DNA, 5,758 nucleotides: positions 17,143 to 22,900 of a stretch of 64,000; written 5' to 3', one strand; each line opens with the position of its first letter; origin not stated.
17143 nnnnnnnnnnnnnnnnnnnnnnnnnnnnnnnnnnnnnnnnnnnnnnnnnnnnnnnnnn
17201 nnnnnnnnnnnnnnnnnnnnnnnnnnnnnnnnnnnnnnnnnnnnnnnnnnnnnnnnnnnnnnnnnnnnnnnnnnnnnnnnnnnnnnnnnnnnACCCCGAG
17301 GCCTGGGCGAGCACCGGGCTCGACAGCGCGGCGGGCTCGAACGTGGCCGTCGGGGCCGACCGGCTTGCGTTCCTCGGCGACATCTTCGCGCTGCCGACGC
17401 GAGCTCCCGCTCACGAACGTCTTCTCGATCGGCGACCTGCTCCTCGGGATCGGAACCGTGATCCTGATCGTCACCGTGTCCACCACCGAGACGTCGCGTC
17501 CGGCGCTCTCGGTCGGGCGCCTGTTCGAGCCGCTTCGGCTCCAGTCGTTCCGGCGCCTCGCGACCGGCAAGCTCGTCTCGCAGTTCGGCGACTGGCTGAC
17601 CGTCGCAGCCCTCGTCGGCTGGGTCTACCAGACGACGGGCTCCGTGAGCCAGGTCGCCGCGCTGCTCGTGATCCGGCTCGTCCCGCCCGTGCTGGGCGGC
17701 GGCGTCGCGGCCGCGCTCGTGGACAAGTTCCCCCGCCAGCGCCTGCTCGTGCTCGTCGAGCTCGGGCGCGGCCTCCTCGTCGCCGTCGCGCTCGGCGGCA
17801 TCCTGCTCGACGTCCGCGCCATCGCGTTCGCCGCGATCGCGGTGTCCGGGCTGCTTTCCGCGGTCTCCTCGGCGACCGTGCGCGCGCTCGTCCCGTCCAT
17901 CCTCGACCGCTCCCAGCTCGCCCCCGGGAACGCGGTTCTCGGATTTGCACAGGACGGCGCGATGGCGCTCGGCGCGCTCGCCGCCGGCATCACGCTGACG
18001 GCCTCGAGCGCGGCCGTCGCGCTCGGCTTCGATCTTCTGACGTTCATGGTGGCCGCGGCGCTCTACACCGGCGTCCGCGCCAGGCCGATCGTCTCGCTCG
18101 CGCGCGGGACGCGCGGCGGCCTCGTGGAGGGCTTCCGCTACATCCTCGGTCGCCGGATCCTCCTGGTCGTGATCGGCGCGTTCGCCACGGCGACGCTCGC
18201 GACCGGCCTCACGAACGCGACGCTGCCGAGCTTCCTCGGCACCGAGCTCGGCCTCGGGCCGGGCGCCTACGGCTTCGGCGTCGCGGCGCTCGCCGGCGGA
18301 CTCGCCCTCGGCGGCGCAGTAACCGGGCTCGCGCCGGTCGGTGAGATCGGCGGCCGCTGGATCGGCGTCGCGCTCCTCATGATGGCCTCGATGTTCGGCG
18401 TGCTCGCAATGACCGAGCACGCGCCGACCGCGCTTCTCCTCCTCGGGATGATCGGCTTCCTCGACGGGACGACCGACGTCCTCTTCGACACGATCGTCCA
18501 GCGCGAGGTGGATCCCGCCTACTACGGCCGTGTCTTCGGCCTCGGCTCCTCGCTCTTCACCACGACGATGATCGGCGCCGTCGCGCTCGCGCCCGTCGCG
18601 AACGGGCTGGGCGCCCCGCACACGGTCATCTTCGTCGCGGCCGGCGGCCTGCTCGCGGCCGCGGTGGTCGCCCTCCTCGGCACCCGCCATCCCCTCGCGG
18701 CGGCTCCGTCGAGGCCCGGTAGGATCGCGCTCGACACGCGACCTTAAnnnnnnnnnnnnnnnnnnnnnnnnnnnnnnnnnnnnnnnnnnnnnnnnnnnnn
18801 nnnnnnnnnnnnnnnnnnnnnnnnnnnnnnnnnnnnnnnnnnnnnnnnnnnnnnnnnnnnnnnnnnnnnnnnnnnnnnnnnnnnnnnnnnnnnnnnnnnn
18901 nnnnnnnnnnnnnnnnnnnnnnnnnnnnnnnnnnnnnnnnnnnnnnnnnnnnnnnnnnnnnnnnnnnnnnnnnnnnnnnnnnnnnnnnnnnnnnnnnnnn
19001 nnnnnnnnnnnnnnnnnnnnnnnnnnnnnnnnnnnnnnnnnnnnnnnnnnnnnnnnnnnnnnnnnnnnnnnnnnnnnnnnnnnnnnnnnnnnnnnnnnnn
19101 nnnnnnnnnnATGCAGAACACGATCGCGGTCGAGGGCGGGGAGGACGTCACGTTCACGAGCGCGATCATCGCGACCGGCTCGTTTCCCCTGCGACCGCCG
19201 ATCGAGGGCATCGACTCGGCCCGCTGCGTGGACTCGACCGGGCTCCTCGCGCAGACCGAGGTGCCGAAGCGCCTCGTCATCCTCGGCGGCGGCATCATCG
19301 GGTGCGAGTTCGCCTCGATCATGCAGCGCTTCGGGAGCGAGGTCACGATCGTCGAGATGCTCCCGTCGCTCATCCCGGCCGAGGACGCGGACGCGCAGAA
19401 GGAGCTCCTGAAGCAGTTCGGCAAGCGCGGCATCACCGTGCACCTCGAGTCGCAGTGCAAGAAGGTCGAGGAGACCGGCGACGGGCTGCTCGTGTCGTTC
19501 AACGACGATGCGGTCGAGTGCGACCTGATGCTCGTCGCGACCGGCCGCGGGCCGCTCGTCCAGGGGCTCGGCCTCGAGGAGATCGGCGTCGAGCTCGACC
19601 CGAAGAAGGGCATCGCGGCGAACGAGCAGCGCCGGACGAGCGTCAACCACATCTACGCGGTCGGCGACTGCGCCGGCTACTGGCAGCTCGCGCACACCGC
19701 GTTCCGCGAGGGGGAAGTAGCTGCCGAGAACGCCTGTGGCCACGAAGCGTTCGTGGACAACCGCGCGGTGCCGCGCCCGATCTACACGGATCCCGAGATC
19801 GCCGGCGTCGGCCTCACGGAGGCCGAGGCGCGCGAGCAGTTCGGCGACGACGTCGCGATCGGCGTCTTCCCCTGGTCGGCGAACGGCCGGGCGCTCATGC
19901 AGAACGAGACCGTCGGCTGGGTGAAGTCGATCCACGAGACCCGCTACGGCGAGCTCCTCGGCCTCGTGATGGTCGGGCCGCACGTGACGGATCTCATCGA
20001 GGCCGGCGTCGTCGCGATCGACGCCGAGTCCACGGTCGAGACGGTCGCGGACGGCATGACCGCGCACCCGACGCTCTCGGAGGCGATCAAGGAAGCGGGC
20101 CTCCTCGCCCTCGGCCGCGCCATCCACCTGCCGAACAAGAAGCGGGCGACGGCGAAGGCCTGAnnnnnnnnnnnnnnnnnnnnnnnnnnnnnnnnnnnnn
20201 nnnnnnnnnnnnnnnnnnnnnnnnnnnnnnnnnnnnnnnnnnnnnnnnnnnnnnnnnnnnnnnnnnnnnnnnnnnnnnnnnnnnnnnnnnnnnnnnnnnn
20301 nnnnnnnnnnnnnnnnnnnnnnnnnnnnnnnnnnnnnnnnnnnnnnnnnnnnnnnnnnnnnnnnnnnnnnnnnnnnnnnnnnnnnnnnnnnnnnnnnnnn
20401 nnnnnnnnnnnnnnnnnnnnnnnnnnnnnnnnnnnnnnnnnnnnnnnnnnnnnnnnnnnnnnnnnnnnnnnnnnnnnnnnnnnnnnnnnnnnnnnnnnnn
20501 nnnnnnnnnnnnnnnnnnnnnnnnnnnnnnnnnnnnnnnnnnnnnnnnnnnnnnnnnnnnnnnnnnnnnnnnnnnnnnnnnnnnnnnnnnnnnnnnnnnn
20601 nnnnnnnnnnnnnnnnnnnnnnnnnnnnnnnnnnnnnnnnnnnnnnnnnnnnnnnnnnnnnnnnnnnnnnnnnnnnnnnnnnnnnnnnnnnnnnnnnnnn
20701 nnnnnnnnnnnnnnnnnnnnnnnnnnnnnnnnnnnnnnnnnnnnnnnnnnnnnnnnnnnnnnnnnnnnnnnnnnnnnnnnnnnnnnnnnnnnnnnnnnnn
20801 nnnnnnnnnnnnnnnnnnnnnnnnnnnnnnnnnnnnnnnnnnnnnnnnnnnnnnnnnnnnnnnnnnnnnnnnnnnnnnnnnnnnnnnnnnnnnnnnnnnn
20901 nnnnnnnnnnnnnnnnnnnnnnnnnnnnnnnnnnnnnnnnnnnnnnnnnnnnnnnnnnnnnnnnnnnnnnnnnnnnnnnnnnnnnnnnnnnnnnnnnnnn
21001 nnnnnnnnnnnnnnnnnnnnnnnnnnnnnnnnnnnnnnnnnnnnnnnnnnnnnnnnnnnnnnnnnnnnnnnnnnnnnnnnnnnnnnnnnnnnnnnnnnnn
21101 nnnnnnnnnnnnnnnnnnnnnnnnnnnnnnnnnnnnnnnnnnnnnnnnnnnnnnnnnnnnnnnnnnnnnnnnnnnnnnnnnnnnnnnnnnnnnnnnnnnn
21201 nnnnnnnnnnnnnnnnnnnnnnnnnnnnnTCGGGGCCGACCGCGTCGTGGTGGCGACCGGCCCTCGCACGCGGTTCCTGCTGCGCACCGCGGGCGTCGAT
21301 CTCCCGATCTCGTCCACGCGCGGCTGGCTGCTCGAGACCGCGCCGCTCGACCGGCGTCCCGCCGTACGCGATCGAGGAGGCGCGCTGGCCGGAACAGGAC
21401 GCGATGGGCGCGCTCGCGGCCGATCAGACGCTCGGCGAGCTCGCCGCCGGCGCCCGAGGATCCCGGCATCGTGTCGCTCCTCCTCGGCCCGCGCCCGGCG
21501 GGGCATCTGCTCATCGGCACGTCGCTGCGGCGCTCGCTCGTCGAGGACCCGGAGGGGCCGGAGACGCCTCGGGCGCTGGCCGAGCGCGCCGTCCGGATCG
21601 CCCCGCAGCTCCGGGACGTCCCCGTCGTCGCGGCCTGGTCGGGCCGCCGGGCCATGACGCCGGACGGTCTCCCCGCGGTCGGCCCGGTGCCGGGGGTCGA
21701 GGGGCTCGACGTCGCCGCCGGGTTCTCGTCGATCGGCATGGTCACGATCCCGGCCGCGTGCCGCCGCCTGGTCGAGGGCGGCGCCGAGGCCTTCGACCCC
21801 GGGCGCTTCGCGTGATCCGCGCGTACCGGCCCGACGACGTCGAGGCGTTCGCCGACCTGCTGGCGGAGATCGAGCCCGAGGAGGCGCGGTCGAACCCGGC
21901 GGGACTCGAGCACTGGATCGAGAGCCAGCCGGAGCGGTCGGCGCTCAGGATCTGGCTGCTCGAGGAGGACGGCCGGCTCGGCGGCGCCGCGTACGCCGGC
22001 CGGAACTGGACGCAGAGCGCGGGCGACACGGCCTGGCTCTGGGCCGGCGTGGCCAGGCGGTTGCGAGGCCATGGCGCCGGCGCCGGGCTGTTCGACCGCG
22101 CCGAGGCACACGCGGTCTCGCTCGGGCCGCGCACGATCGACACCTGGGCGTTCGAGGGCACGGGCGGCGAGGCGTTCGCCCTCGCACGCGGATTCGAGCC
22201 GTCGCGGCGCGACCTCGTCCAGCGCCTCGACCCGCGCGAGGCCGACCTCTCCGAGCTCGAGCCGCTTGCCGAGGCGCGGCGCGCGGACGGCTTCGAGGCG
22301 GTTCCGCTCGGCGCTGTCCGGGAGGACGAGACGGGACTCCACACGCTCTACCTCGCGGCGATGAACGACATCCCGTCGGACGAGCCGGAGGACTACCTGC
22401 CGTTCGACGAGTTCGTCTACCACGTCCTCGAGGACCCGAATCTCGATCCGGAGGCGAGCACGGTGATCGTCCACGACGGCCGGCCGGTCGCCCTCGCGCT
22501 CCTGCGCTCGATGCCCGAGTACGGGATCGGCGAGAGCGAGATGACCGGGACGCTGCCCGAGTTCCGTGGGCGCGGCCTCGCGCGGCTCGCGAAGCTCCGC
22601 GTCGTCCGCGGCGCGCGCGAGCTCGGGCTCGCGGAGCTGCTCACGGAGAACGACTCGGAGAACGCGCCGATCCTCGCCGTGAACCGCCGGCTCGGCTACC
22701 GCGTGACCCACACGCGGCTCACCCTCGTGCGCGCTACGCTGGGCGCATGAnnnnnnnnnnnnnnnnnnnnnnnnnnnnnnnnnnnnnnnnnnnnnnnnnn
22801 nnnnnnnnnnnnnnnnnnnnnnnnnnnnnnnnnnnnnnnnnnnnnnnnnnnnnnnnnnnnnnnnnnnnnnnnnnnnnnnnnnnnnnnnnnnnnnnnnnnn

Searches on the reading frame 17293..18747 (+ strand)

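Call 82: search_protein_families(library=pfam, proteins=[window:17293-18747:+], max_evalue=0.00001)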
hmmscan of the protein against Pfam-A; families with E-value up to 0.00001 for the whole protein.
window:17293-18747:+ (484 aa): 2 families
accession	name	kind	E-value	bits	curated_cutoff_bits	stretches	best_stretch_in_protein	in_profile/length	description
PF07690.21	MFS_1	-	2.2e-16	60.2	33.4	1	91-422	3-339/347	Major Facilitator Superfamily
PF05977.19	MFS_3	-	4.9e-06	25.7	27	1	78-460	4-390/524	Transmembrane secretion effector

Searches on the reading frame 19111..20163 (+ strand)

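Call 47: search_protein_families(library=pfam, proteins=[window:19111-20163:+], max_evalue=0.00001)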
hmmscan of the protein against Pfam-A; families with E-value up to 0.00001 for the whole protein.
window:19111-20163:+ (350 aa): 4 families
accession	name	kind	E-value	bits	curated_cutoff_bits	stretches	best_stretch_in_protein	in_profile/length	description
PF07992.20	Pyr_redox_2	-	2e-50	172.3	26.1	1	8-201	93-291/291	Pyridine nucleotide-disulphide oxidoreductase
PF02852.28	Pyr_redox_dim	-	1e-30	106.6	25.3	1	220-329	1-109/110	Pyridine nucleotide-disulphide oxidoreductase, dimerisation domain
PF00070.33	Pyr_redox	-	4e-22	79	22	1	54-127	1-74/82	Pyridine nucleotide-disulphide oxidoreductase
PF13738.12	Pyr_redox_3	-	1.5e-06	28.1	30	1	14-185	124-305/305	Pyridine nucleotide-disulphide oxidoreductase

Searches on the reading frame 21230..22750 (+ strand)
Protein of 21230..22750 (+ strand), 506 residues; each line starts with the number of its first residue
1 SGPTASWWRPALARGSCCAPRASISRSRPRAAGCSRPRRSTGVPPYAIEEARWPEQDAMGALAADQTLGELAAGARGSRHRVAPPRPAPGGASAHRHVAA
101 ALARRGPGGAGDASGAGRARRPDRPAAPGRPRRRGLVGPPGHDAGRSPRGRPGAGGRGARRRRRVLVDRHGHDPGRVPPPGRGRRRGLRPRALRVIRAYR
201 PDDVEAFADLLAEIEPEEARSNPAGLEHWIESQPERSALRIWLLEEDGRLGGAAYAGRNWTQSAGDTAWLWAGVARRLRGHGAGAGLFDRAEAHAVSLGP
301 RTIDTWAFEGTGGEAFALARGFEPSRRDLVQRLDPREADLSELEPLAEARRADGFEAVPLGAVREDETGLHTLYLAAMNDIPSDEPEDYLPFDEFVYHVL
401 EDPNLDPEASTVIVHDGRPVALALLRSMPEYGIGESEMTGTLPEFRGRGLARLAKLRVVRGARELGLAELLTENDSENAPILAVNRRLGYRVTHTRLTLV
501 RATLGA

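Call 82: search_protein_families(library=pfam, proteins=[window:21230-22750:+], max_evalue=0.00001)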
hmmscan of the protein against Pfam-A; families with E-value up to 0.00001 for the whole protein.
window:21230-22750:+ (506 aa): 1 family
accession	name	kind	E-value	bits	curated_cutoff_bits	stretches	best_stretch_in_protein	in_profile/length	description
PF00583.31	Acetyltransf_1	-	4.4e-14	53.2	20.7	1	391-490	17-116/116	Acetyltransferase (GNAT) family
